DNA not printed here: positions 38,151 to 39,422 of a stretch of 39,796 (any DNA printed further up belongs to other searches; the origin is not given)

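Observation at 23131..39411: A complete temperate myovirus carrying a plasmid replicon, a partition cassette and an integrase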

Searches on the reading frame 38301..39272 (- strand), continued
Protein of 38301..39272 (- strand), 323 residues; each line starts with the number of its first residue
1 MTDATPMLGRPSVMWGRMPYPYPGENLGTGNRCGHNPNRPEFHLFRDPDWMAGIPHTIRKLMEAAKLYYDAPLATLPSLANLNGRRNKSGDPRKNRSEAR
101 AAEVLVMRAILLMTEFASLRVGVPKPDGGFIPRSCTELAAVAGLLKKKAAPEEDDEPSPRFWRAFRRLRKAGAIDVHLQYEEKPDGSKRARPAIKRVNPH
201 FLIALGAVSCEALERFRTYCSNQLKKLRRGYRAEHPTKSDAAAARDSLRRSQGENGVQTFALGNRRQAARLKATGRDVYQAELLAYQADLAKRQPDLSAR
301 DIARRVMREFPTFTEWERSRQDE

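Call 64: search_protein_families(library=ncbifam, alignment_id=A4, max_evalue=0.01)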
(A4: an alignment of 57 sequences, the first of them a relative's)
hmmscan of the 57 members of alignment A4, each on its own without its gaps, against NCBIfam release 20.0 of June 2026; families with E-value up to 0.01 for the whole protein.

A. member 1, P0001 (323 aa): 0 families

B. families by the number of members that match (of 57 scanned): 8 families
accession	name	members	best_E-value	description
NF040977.1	RepA_IncFII_LM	26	2.4e-11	plasmid replication initiator RepA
NF011975.0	PRK15443.2-2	1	0.00039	diol dehydratase small subunit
NF002703.0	PRK02507.1-1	1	0.0014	proton extrusion protein PcxA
NF000584.1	PRK00009.1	1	0.0017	phosphoenolpyruvate carboxylase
NF002706.0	PRK02507.1-5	1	0.0031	proton extrusion protein PcxA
TIGR04548.1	DnaD_Mollicutes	1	0.0055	DnaD family protein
TIGR03862.1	flavo_PP4765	1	0.0072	TIGR03862 family flavoprotein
NF005915.1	PRK07908.1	1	0.0073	Rv2231c family histidinol phosphate aminotransferase CobC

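Call 65: search_protein_families(library=ncbifam, proteins=[P0393, P0394, P0401, P0415, P0442, P0460, P0461, P0486, P0497], max_evalue=0.01)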
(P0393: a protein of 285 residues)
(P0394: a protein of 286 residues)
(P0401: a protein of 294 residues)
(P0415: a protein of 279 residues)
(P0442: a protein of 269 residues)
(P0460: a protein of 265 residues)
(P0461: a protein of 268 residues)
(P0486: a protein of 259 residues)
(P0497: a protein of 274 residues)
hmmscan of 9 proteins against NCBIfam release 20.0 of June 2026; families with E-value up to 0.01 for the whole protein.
P0393 (285 aa): 0 families

P0394 (286 aa): 1 family
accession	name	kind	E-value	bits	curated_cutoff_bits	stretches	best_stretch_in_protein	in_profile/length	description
NF040977.1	RepA_IncFII_LM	equivalog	0.00013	21.8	70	1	67-256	50-234/266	plasmid replication initiator RepA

P0401 (294 aa): 1 family
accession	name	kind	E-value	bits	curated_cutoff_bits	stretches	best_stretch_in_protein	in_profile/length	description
NF040977.1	RepA_IncFII_LM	equivalog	9e-05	22.3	70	1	81-284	67-247/266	plasmid replication initiator RepA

P0415 (279 aa): 0 families

P0442 (269 aa): 0 families

P0460 (265 aa): 1 family
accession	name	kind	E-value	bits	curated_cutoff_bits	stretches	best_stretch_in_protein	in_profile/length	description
NF040977.1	RepA_IncFII_LM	equivalog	0.0012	18.7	70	1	45-237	34-224/266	plasmid replication initiator RepA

P0461 (268 aa): 0 families

P0486 (259 aa): 0 families

P0497 (274 aa): 0 families

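Call 119: find_encoding_contigs(protein=P0053, flank=10000, max_places=1)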
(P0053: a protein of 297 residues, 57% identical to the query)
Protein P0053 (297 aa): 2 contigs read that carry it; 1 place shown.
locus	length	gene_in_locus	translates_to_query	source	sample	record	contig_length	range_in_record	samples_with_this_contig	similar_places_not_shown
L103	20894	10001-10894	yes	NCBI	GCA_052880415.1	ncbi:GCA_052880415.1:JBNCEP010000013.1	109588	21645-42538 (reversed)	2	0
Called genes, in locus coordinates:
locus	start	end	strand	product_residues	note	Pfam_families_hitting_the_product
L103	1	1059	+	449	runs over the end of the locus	PF01225:Mur_ligase, PF08245:Mur_ligase_M, PF02875:Mur_ligase_C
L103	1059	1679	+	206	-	PF02441:Flavoprotein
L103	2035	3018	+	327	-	PF13531:SBP_bac_11, PF01547:SBP_bac_1, PF13416:SBP_bac_8, PF13343:SBP_bac_6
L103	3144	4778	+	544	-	PF00528:BPD_transp_1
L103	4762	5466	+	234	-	PF00005:ABC_tran, PF13304:AAA_21 (faint), PF02463:SMC_N (weak)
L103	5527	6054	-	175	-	PF04751:DarP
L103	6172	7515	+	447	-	PF01523:PmbA_TldD_1st, PF19290:PmbA_TldD_2nd, PF19289:PmbA_TldD_3rd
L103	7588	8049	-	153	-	PF13690:CheX, PF04509:CheC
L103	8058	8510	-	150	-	PF01475:FUR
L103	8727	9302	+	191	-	PF13505:OMP_b-brl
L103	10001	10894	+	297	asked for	-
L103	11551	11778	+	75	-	PF11112:PyocinActivator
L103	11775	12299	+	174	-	-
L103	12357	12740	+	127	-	-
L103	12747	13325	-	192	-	-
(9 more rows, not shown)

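Call 120: find_encoding_contigs(protein=P0036, flank=10000, max_places=1)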
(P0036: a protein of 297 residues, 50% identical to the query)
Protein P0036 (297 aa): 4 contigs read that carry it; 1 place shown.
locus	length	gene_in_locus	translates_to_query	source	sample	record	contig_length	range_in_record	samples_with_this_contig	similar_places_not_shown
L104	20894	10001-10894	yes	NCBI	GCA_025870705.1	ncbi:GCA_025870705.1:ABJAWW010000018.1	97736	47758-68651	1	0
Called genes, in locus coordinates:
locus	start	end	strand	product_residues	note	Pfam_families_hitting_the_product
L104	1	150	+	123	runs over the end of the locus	PF01250:Ribosomal_S6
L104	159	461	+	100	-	PF00436:SSB, PF22657:SSB_1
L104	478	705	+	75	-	PF01084:Ribosomal_S18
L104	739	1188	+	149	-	PF01281:Ribosomal_L9_N, PF03948:Ribosomal_L9_C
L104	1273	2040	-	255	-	PF04338:DUF481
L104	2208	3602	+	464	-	PF00772:DnaB, PF03796:DnaB_C, PF13481:AAA_25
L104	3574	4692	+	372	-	PF01168:Ala_racemase_N, PF00842:Ala_racemase_C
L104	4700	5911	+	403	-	PF01103:Omp85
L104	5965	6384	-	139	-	PF01894:YjbQ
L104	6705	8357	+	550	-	PF00342:PGI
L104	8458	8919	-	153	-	PF13690:CheX, PF04509:CheC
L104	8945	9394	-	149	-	PF01475:FUR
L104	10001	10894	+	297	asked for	-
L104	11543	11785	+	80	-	PF11112:PyocinActivator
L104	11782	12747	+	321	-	-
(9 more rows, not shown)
